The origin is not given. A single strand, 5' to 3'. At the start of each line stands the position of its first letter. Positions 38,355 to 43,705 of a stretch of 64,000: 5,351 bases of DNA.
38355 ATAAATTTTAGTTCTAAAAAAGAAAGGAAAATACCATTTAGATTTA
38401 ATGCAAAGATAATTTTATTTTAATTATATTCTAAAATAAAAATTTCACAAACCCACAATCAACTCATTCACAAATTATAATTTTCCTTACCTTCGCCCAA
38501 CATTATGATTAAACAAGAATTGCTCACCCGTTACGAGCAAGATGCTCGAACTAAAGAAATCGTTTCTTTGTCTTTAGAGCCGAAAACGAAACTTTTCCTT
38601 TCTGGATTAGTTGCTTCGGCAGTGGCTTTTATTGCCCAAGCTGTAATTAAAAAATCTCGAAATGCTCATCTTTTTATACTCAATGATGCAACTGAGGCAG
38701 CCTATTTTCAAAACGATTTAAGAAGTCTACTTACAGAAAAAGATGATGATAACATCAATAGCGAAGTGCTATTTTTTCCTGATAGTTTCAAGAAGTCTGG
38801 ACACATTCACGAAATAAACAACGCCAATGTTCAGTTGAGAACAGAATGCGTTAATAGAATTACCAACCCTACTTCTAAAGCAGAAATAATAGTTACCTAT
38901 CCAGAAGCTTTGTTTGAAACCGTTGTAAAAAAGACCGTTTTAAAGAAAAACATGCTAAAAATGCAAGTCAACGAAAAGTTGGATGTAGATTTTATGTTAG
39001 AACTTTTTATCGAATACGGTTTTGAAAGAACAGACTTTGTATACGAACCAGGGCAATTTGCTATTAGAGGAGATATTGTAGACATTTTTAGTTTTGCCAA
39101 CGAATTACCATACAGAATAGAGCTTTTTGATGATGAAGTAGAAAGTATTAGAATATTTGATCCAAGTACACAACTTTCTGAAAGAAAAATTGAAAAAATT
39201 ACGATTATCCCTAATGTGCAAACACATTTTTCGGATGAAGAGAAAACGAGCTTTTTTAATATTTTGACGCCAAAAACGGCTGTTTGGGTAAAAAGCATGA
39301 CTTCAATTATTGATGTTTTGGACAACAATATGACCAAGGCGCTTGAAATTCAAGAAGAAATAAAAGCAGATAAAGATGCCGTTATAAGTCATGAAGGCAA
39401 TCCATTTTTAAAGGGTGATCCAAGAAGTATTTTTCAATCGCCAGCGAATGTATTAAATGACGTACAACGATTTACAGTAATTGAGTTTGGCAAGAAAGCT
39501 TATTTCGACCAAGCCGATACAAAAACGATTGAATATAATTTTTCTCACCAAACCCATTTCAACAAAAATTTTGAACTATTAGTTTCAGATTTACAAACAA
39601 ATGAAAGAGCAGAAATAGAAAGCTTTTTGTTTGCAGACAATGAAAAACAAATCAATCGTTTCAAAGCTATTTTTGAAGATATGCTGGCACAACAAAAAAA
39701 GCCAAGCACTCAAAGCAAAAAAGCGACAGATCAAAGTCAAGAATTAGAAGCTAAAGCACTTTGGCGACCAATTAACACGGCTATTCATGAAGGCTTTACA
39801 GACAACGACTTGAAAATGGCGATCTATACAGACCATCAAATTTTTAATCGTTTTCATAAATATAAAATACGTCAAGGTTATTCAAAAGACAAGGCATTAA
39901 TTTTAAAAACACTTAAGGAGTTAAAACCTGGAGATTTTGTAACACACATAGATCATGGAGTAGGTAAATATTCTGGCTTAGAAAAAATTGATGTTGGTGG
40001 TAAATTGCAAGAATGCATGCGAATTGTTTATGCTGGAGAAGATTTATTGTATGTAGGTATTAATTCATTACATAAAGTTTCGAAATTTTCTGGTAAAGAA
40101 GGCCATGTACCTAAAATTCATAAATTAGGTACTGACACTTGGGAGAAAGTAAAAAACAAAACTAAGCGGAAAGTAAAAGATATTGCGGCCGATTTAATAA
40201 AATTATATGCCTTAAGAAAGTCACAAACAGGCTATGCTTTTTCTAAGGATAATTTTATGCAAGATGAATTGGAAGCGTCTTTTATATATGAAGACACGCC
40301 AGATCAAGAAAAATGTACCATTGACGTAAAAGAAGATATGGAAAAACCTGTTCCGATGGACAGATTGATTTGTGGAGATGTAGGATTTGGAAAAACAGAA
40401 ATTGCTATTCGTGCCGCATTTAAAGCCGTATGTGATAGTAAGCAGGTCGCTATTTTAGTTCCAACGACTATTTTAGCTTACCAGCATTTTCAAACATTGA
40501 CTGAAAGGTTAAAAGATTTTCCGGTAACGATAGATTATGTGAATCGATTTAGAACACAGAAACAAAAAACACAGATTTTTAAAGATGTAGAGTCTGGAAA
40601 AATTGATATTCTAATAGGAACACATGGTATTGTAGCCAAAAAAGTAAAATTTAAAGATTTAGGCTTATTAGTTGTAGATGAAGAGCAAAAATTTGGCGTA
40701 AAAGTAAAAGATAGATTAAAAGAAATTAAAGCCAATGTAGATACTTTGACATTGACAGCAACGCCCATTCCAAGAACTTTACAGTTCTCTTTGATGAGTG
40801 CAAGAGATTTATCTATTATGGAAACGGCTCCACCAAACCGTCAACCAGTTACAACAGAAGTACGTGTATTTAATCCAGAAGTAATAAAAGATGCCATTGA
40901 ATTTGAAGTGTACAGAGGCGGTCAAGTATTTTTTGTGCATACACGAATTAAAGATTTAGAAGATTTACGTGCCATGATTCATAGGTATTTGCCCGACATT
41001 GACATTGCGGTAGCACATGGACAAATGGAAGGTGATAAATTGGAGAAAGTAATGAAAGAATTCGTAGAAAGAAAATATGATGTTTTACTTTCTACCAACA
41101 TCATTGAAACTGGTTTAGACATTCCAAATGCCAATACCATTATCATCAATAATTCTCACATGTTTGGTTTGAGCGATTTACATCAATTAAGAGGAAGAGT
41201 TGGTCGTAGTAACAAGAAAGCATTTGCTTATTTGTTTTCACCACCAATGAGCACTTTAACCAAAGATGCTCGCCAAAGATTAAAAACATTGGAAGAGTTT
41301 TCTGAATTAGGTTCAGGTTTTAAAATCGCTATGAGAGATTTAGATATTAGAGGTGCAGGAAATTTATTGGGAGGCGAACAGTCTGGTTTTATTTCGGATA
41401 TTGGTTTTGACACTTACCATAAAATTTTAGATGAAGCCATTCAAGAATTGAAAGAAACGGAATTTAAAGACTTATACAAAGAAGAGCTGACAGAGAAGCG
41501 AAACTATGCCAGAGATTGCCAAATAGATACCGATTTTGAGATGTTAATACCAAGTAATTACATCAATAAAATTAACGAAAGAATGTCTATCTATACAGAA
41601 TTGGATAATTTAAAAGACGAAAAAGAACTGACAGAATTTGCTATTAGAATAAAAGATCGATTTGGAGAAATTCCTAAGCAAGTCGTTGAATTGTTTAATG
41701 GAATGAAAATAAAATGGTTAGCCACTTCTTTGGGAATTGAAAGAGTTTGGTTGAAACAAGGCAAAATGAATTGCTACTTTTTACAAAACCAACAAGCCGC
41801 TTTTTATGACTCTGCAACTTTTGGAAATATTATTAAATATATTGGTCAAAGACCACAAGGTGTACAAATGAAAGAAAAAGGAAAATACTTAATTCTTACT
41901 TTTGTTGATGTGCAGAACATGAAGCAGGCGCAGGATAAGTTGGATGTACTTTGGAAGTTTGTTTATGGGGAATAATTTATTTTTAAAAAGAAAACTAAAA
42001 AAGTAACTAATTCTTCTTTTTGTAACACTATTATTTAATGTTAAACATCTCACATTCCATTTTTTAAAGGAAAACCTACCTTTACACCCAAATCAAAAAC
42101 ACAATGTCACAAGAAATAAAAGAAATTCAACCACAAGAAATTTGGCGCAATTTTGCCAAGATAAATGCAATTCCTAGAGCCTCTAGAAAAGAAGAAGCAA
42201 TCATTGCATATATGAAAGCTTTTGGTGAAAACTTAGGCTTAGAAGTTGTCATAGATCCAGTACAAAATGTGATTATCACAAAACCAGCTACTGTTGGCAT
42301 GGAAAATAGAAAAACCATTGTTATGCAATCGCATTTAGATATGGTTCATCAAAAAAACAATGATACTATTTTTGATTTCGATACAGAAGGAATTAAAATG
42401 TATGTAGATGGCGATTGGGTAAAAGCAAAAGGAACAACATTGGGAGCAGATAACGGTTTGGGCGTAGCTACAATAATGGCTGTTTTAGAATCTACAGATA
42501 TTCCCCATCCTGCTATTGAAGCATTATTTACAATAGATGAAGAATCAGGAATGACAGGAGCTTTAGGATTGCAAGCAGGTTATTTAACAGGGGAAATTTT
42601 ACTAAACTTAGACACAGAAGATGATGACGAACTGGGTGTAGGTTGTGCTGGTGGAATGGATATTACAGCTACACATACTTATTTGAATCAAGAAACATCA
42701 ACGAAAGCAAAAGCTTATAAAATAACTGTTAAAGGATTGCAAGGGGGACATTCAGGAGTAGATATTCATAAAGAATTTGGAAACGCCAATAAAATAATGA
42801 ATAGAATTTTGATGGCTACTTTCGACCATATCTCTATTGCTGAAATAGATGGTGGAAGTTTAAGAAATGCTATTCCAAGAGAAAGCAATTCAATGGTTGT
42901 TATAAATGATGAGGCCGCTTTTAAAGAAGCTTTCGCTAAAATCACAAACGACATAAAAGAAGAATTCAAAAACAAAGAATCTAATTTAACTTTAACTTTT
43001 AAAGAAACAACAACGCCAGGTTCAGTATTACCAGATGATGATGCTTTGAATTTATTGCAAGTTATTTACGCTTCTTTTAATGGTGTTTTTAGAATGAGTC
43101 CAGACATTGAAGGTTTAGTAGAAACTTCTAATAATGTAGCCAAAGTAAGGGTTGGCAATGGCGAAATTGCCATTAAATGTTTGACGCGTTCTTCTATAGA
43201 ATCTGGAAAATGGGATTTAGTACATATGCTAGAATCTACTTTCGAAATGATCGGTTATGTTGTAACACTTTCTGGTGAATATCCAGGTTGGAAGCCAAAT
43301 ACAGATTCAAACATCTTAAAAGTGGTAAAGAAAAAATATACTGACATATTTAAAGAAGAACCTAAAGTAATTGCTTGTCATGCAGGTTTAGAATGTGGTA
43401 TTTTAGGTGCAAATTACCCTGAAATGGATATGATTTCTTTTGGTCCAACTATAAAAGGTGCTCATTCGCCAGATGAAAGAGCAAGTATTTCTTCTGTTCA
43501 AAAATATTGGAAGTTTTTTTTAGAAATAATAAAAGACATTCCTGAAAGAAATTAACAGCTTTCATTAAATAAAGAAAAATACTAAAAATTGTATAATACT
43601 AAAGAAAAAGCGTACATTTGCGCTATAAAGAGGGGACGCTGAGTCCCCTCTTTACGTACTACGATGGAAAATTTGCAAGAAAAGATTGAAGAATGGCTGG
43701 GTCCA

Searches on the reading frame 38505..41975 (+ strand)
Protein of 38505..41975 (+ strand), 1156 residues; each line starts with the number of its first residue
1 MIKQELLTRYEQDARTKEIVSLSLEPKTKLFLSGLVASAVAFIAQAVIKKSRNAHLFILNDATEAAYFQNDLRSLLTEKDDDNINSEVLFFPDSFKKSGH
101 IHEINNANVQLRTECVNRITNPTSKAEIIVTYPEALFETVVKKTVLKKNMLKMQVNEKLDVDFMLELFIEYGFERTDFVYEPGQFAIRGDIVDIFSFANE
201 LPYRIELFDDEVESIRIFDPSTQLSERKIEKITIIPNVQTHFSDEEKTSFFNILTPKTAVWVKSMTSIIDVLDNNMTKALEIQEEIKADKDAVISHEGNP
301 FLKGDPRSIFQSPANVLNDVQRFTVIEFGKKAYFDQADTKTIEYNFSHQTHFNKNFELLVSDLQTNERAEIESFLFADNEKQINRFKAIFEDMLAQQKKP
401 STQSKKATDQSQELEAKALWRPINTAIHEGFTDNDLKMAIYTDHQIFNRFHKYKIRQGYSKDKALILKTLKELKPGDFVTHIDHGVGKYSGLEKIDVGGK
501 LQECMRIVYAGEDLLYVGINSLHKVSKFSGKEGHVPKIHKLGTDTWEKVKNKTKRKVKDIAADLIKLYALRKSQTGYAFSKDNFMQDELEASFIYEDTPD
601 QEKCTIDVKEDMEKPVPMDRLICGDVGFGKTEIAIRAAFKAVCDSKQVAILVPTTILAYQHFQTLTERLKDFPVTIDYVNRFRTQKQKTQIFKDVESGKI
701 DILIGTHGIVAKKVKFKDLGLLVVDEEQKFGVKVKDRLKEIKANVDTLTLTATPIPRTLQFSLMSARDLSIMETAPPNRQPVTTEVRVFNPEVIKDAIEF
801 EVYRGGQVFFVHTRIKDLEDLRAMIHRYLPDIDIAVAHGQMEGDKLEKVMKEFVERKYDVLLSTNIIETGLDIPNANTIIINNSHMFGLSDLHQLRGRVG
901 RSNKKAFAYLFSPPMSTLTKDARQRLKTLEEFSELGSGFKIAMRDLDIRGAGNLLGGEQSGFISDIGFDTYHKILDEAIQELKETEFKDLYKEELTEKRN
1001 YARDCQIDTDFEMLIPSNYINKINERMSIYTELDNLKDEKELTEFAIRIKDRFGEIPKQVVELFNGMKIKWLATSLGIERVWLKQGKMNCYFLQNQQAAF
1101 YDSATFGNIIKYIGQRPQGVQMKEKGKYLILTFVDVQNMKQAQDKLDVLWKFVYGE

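Call 61: search_protein_families(library=pfam, proteins=[window:38505-41975:+], max_evalue=0.00001)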
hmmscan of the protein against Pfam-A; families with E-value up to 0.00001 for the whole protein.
window:38505-41975:+ (1156 aa): 5 families
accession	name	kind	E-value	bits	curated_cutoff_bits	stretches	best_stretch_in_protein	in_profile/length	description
PF03461.20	TRCF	-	4.6e-25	88.2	25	1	1010-1100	2-92/95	TRCF domain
PF17757.6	UvrB_inter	-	7.4e-25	87.3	22.9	1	151-237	1-88/91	UvrB interaction domain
PF00271.37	Helicase_C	-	1.6e-23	83.5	23.5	1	794-902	6-109/110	Helicase conserved C-terminal domain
PF00270.35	DEAD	-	2.7e-23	83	26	1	618-759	15-164/167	DEAD/DEAH box helicase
PF02559.22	CarD_TRCF_RID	-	2.2e-16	60.1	23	1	473-528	1-56/57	CarD-like/TRCF RID domain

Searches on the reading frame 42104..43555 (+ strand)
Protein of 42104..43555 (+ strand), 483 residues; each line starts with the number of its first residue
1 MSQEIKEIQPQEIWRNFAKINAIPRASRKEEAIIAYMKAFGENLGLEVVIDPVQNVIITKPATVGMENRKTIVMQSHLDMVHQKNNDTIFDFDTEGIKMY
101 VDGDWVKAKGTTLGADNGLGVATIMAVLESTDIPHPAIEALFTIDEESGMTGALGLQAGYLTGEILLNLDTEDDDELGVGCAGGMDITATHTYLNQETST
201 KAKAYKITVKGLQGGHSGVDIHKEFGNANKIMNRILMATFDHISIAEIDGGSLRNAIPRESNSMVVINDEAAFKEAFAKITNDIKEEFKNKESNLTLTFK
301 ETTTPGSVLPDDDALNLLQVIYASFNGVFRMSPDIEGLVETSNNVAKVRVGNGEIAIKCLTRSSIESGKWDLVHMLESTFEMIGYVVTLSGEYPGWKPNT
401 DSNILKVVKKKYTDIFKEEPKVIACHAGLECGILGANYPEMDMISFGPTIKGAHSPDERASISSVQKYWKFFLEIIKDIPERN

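Call 61: search_protein_families(library=pfam, proteins=[window:42104-43555:+], max_evalue=0.00001)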
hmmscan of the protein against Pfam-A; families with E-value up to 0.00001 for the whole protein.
window:42104-43555:+ (483 aa): 2 families
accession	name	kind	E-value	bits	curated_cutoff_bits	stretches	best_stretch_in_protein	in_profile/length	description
PF01546.33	Peptidase_M20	-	1.1e-13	52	24.6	1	74-477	2-205/206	Peptidase family M20/M25/M40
PF07687.19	M20_dimer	-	6.3e-06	26.6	21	0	208-290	2-105/107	Peptidase dimerisation domain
